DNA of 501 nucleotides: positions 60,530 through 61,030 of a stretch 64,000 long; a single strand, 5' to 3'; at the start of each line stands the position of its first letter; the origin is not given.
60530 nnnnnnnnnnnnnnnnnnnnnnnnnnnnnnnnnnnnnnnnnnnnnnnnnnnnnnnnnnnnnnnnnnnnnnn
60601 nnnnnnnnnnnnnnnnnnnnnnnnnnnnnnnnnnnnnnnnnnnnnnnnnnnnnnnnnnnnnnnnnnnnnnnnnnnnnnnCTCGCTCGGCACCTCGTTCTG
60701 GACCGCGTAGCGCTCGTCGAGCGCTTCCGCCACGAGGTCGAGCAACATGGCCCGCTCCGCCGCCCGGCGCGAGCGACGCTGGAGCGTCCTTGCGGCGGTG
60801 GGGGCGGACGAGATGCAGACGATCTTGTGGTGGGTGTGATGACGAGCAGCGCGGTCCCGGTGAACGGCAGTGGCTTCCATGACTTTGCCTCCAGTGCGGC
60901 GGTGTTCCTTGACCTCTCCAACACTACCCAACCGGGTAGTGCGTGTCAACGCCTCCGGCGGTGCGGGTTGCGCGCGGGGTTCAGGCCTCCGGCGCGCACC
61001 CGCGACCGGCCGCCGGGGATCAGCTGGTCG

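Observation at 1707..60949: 31 copies of one promoter/operator/leader cassette organise the whole minus-strand gene array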

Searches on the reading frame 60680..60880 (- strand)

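Call 43: search_protein_families(library=pfam, max_evalue=1, proteins=[window:60680-60880:-])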
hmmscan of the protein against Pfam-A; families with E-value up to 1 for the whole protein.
window:60680-60880:- (67 aa): 2 families
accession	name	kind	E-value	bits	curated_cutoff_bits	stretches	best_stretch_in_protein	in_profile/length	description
PF10237.15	N6-adenineMlase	-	0.058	13.5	23.2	1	11-60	21-65/166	Probable N6-adenine methyltransferase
PF14309.11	DUF4378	-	0.12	13.2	25.7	1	34-59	51-76/166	Domain of unknown function (DUF4378)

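Call 44: search_protein_families(library=phrogs, max_evalue=0.01, proteins=[window:60680-60880:-])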
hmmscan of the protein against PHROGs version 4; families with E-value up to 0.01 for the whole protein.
window:60680-60880:- (67 aa): 0 families
